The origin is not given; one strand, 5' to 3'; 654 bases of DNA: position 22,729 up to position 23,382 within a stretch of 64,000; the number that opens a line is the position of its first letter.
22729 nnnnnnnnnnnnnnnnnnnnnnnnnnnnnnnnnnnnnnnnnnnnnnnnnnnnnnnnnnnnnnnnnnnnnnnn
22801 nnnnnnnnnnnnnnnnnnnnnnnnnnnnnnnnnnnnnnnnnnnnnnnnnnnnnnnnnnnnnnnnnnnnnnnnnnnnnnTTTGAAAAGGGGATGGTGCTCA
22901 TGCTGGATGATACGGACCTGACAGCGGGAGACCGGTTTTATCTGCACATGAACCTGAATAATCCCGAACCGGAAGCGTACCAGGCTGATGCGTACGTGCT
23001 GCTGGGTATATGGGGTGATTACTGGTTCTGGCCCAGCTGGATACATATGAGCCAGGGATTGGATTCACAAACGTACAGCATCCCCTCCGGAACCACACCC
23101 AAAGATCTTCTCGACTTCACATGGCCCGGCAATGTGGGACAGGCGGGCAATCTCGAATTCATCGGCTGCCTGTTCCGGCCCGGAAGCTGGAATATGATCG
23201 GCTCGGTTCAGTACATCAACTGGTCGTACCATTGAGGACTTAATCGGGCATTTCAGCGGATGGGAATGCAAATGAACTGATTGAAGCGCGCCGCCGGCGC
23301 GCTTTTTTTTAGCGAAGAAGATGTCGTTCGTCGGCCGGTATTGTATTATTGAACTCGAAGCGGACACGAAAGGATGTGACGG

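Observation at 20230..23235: Two peptidases of different families (C13 legumain-like and C25 gingipain-like) carry the same accessory-domain cassette.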

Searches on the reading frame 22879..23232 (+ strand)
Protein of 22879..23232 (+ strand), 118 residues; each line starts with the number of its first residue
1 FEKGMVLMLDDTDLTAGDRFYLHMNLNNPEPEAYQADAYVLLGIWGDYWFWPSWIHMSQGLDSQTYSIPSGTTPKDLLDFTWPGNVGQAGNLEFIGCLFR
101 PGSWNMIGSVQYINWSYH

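Call 10: search_protein_families(library=pfam, proteins=[window:22879-23232:+], max_evalue=5)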
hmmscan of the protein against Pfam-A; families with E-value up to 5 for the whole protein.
window:22879-23232:+ (118 aa): 0 families

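Call 11: search_protein_families(library=ncbifam, proteins=[window:22879-23232:+], max_evalue=1)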
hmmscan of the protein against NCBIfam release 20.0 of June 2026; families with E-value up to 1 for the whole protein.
window:22879-23232:+ (118 aa): 1 family
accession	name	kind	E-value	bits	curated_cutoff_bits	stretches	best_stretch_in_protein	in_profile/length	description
TIGR02974.1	phageshock_pspF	equivalog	0.18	10.9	443.55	1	55-88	188-221/336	phage shock protein operon transcriptional activator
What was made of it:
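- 22879..23235 (+): Protein A: C-terminal beta-sandwich domain (CTD) of an uncurated family, plus stop codon. No Pfam or NCBIfam match (calls 10, 11).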

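Call 13: find_homologous_proteins(query=A1, max_evalue=0.001)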
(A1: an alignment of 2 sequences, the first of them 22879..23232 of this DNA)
Query A1 (2 sequences) (118 aa, profile of the alignment): 5 proteins with E <= 0.001 among 10 candidates.
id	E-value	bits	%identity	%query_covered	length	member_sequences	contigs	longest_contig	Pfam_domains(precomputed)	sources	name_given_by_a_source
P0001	1.5e-31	127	54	93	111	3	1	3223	-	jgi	-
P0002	2.9e-29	120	39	94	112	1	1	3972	-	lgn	-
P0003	4.2e-27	113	42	94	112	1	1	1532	-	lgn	-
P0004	5.9e-13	67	33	87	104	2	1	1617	-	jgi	-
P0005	7.6e-9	54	34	68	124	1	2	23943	-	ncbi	-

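Call 17: find_encoding_contigs(protein=P0005, flank=10000, max_places=3)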
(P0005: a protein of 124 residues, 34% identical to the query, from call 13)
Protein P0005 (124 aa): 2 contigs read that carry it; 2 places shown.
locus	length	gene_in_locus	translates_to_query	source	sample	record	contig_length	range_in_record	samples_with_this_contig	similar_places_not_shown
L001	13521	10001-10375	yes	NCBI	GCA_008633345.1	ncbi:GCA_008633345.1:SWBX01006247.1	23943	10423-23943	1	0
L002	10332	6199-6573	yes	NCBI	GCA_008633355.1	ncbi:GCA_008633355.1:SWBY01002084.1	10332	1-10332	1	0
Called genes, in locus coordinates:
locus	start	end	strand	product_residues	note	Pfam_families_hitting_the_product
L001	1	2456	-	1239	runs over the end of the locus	PF00069:Pkinase, PF07714:PK_Tyr_Ser-Thr, PF00069:Pkinase, PF07721:TPR_4 (faint), PF13176:TPR_7 (faint), PF13191:AAA_16, PF17874:TPR_MalT, PF13424:TPR_12, +7 more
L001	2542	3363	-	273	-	PF05552:MS_channel_1st_1, PF21088:MS_channel_1st, PF00924:MS_channel_2nd, PF21082:MS_channel_3rd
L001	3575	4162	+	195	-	PF00583:Acetyltransf_1, PF13673:Acetyltransf_10 (weak), PF13508:Acetyltransf_7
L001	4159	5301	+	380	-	PF00149:Metallophos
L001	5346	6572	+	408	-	PF04055:Radical_SAM, PF13186:SPASM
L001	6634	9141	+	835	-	PF00069:Pkinase, PF07714:PK_Tyr_Ser-Thr, PF13181:TPR_8 (faint), PF14559:TPR_19 (faint), PF13424:TPR_12 (faint), PF07719:TPR_2 (faint), PF13374:TPR_10 (faint), PF14938:SNAP (faint)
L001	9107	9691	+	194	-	PF13481:AAA_25 (weak), PF03266:NTPase_1, PF10649:DUF2478 (weak)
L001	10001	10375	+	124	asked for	-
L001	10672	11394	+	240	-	PF09335:VTT_dom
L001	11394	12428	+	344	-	PF07992:Pyr_redox_2 (weak), PF00070:Pyr_redox (weak), PF00535:Glycos_transf_2, PF13641:Glyco_tranf_2_3 (weak), PF13632:Glyco_trans_2_3 (faint)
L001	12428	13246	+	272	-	PF04784:DUF547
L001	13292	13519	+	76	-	?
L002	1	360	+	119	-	?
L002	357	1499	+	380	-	PF00149:Metallophos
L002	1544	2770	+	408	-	PF04055:Radical_SAM, PF13186:SPASM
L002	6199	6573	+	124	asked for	-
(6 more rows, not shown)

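Call 22: find_encoding_contigs(protein=P0001, flank=5000, max_places=3)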
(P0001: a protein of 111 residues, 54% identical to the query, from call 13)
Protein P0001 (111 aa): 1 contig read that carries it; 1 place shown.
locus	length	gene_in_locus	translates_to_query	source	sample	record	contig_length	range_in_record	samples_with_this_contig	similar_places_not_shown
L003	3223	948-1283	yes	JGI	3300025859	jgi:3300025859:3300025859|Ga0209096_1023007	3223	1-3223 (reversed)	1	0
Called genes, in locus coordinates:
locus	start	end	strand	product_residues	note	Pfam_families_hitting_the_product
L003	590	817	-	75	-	-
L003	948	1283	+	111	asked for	-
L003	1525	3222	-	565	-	?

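Call 23: find_encoding_contigs(protein=P0002, flank=5000, max_places=3)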
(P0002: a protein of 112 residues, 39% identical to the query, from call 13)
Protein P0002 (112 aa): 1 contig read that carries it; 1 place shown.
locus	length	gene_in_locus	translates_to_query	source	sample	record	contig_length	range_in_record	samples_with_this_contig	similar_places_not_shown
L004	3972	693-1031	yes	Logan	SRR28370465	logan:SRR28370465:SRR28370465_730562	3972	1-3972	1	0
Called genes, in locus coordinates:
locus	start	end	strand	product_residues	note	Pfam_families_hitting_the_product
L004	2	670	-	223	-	?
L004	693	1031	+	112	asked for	-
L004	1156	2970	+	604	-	PF00082:Peptidase_S8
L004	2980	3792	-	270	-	PF20773:InhA-like_MAM (faint)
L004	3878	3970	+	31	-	?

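Call 25: search_protein_representatives(alignment_id=A2)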
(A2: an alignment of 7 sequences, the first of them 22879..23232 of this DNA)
Query: 7 sequences, 112 profile positions. Proteins with E-value up to 0.001 (for the whole library): 2284; up to 1e-10: 1487; up to 1e-30: 27. The best 150 are listed.
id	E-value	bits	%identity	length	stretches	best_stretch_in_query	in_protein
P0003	2.2e-44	166.2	-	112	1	1-112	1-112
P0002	2.5e-42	159.6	-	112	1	1-112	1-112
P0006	3.2e-42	159.3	-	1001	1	1-112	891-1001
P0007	5.9e-40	151.9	-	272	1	1-112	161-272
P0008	1.2e-34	134.8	-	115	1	2-112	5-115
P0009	2.2e-34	134.0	-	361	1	1-111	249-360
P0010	4.2e-34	133.1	-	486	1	2-111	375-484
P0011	8.7e-34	132.1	-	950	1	2-111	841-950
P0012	1.0e-33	131.8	-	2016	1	1-112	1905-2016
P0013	1.3e-33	131.5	-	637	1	2-111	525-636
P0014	1.4e-33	131.4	-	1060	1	1-111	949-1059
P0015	1.9e-33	131.0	-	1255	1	1-112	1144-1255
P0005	2.0e-33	130.9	-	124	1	1-112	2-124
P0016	4.8e-33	129.7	-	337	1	2-112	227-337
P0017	8.4e-33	128.9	-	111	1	3-112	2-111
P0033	2.0e-30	121.2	-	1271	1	2-112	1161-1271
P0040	2.1e-28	114.8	-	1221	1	1-112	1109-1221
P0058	1.7e-26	108.6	-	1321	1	1-111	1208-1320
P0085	5.0e-24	100.7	-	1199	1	4-111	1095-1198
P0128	5.1e-22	94.2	-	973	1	2-112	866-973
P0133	6.1e-22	93.9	-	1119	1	4-111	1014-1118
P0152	2.0e-21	92.2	-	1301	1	4-112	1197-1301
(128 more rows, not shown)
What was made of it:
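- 22879..23235 (+): The family has 2,284 representative clusters (call 25).
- CTD family: 2,284 representative clusters at E<=1e-3 (call 25).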

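Call 32: search_protein_families(library=pfam, alignment_id=A3, max_evalue=0.00001)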
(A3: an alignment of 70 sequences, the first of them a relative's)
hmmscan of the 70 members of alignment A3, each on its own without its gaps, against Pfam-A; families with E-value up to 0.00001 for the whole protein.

A. member 1, P0009 (361 aa): 0 families

B. families by the number of members that match (of 70 scanned): 50 families (the first 25 are shown)
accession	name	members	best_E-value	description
PF01364.23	Peptidase_C25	9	7.5e-66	Peptidase family C25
PF13229.12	Beta_helix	8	1.5e-44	Right handed beta helix region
PF08126.16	Propeptide_C25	8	6e-22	Propeptide_C25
PF02415.23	Chlam_PMP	4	1e-12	Chlamydia polymorphic membrane protein (Chlamydia_PMP) repeat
PF00932.25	LTD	2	2.9e-49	Lamin Tail Domain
PF13517.12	FG-GAP_3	2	2.2e-30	FG-GAP-like repeat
PF05048.19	NosD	2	9.1e-26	Periplasmic copper-binding protein (NosD)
PF07591.16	PT-HINT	2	4.1e-22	Pretoxin HINT domain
PF18911.6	PKD_4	2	8.6e-21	PKD domain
PF01839.29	FG-GAP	2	1.2e-19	FG-GAP repeat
PF00801.26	PKD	2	6.4e-16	PKD domain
PF13403.11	Hint_2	2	3.8e-13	Hint domain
PF03785.20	Peptidase_C25_C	2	4.5e-13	Peptidase family C25, C terminal ig-like domain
PF14890.11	Intein_splicing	2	6.9e-13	Intein splicing domain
PF01079.26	Hint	2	2e-09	Hint module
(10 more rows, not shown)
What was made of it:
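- CTD cargo includes C25, beta-helix, PMP repeats, LTD, FG-GAP, HINT, CotH, M14, endonuclease I and Kelch (call 32).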

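Call 45: predict_structure(alignment_id=A4)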
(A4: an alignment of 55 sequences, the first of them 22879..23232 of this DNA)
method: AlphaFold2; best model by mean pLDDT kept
length: 118 residues; sequences in the alignment: 55
mean_pLDDT: 98.1   pTM: 0.89
mean pLDDT of the five models: 98.1, 97.9, 97.9, 97.9, 97.6
residues with pLDDT >= 90: 117; 70-90: 1; 50-70: 0; < 50: 0
segments of 3 or more residues with pLDDT < 50: none
pLDDT, mean of each block of 10 residues (from residue 1): 96 98 99 99 98 98 98 98 98 98 98 98
secondary structure, 60 per line:
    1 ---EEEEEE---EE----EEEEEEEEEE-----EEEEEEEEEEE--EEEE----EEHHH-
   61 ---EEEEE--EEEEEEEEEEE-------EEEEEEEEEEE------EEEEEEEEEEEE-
elements in order: E4-9 E19-28 E34-44 E47-50 E64-68 E71-81 E89-99 E106-117
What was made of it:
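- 22879..23235 (+): AF2 pLDDT 98.1 (call 45).
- On Dockerin type I: The AF2 model is all-beta with eight strands (call 45).
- It is an Ig-like beta-sandwich at the extreme C-terminus of diverse signal-peptide-bearing cargo, including many gingipain-family peptidases (calls 32, 45).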

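Call 49: search_protein_families(library=pfam, proteins=[P0014, P0085, P0011, P0128, P0152, P0133], max_evalue=0.01)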
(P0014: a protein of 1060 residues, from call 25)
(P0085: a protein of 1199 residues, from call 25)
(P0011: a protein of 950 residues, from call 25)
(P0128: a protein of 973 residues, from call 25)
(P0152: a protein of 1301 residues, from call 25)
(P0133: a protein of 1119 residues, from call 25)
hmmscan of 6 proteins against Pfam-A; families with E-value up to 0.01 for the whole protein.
P0014 (1060 aa): 4 families
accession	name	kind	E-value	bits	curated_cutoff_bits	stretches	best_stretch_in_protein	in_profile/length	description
PF00082.27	Peptidase_S8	-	4e-37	128.5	21.8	1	193-502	1-288/288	Subtilase family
PF16656.11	Pur_ac_phosph_N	-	1.9e-05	25.6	30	1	618-684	6-82/93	Purple acid Phosphatase, N-terminal domain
PF00041.27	fn3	-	9.6e-05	23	25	1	615-688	3-74/84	Fibronectin type III domain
PF20773.4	InhA-like_MAM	-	0.0026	17.7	26.9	1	771-872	53-163/191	Immune inhibitor A-like, MAM domain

P0085 (1199 aa): 2 families
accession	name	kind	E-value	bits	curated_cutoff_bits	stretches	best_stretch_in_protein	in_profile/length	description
PF01364.23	Peptidase_C25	-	1.4e-61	209.3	23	1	248-576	2-373/374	Peptidase family C25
PF08126.16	Propeptide_C25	-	1.4e-11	44.4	22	1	40-232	9-202/205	Propeptide_C25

P0011 (950 aa): 4 families
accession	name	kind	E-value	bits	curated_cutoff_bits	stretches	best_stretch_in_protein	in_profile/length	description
PF01650.23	Peptidase_C13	-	3.8e-11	43.5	22.8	1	157-359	2-218/258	Peptidase C13 family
PF16656.11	Pur_ac_phosph_N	-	3.6e-07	31.1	30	1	537-597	12-83/93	Purple acid Phosphatase, N-terminal domain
PF21471.3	Reelin_subrepeat-B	-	0.0002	21.6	27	1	679-782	23-125/127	Reelin subrepeat B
PF00041.27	fn3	-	0.00051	20.6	25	1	534-598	10-72/84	Fibronectin type III domain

P0128 (973 aa): 3 families
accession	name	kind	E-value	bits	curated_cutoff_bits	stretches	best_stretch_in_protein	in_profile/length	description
PF00246.29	Peptidase_M14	-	3e-65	221.1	21.6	1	114-383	2-276/286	Zinc carboxypeptidase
PF13620.12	CarboxypepD_reg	-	1.7e-09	38.3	32.3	1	407-484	2-81/82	Carboxypeptidase regulatory-like domain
PF13715.12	CarbopepD_reg_2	-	7e-05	23.2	32.2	1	407-480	1-72/88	CarboxypepD_reg-like domain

P0152 (1301 aa): 2 families
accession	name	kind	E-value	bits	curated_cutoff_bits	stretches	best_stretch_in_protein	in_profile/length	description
PF00246.29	Peptidase_M14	-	1.3e-69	235.5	21.6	1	122-388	2-274/286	Zinc carboxypeptidase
PF20773.4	InhA-like_MAM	-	7e-17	62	26.9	1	934-1067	36-163/191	Immune inhibitor A-like, MAM domain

P0133 (1119 aa): 6 families
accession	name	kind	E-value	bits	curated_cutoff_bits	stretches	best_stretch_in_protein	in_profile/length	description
PF00082.27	Peptidase_S8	-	2.3e-41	142.4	21.8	1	147-394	3-269/288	Subtilase family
PF13517.12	FG-GAP_3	-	1.2e-20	74.3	26.9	4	722-786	1-60/61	FG-GAP-like repeat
PF16361.10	Peptidase_S8_N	-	5.3e-10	40.4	30.5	1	22-116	1-102/142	N-terminal of Subtilase family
PF01839.29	FG-GAP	-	2.5e-09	37.2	22.1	1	870-899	1-34/37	FG-GAP repeat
PF25292.1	Beta-prop_CGLA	-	1.7e-06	28.1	26.8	1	802-906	11-109/316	Lambda-carrageenase beta-propeller domain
PF22148.1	Fervidolysin_NPro-like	-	0.00083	20.1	21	0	10-110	6-81/81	Fervidolysin N-terminal prodomain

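Call 54: list_cluster_members(proteins=[P0005, P0011, P0012, P0014, P0040, P0010, P0013, P0033, P0128, P0058])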
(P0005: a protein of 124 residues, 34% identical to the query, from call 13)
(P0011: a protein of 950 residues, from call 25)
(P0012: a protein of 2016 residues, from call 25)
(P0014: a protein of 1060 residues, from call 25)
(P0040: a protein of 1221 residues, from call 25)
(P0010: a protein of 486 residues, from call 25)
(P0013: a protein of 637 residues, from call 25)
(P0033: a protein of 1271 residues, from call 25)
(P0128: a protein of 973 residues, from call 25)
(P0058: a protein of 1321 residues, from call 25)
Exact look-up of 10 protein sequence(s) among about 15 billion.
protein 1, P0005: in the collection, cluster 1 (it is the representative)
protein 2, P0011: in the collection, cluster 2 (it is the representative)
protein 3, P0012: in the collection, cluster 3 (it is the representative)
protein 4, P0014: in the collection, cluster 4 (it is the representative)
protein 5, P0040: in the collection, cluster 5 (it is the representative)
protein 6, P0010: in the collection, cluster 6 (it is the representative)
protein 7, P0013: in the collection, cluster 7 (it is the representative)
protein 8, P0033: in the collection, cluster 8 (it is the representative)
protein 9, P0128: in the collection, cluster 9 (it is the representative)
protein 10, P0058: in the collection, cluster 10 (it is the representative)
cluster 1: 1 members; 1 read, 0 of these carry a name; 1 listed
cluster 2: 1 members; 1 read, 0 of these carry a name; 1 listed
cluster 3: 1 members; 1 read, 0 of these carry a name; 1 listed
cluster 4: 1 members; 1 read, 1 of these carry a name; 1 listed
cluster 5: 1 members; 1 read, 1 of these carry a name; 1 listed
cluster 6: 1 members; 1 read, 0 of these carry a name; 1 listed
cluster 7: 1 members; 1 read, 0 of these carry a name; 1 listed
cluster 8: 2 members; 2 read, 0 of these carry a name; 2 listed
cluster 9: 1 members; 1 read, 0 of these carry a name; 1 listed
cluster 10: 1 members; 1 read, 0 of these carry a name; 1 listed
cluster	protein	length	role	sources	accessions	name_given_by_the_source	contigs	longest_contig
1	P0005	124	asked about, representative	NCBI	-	-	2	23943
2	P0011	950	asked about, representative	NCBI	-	-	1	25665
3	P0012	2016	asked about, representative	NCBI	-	-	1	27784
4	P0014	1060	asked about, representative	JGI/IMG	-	Subtilase family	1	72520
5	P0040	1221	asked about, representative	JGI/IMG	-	Peptidase family C25/Propeptide_C25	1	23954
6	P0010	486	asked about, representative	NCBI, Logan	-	-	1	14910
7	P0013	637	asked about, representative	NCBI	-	-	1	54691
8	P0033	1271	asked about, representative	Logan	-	-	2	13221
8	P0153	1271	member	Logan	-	-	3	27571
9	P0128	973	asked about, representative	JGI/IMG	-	-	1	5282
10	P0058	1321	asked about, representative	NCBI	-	-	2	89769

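Call 59: search_solved_structures(query=A4, max_evalue=10, show_alignments=1)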
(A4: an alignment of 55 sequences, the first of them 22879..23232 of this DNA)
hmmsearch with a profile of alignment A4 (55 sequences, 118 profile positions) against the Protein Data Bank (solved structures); distinct sequences matched with E-value up to 10: 9.
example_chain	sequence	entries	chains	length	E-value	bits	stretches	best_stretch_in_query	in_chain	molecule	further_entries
5aj4_Ak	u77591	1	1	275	0.15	15.2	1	9-77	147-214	MITORIBOSOMAL PROTEIN MS35, MRPS35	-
5aj3_k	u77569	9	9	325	0.2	14.7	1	9-77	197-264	MITORIBOSOMAL PROTEIN MS35, MRPS35 | 28S ribosomal protein S35, mitochondrial | Mitochondrial ribosomal protein S35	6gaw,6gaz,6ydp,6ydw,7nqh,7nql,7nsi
8oin_AB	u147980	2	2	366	0.24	14.5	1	9-77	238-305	28S ribosomal protein S35, mitochondrial isoform 1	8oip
6nu2_A1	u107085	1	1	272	0.25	14.4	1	12-77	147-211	28S ribosomal protein S35, mitochondrial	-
9ojm_1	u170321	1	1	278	0.26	14.4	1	12-77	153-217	Small ribosomal subunit protein mS35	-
3jd5_k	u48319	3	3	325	0.26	14.4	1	9-77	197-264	28S ribosomal protein S35, mitochondrial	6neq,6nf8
9ru6_A1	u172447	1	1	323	0.33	14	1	12-77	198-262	Small ribosomal subunit protein mS35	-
3j9m_A1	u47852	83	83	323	0.33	14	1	12-77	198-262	mS35 | 28S ribosomal protein S35, mitochondrial | Small ribosomal subunit protein mS35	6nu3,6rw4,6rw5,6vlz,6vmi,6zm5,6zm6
7pnt_1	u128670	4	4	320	0.59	13.2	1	11-77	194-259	28S ribosomal protein S35, mitochondrial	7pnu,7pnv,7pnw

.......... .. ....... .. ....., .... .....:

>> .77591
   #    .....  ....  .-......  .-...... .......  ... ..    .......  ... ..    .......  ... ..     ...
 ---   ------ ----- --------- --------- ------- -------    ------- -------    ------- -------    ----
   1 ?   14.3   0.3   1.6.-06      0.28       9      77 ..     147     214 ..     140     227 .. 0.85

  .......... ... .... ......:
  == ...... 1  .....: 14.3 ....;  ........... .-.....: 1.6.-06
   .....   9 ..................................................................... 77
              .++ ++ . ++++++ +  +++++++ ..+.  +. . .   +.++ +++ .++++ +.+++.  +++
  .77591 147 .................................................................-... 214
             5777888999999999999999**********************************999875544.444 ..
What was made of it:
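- Tried and rejected: The CTD profile has no PDB sequence relative (call 59).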
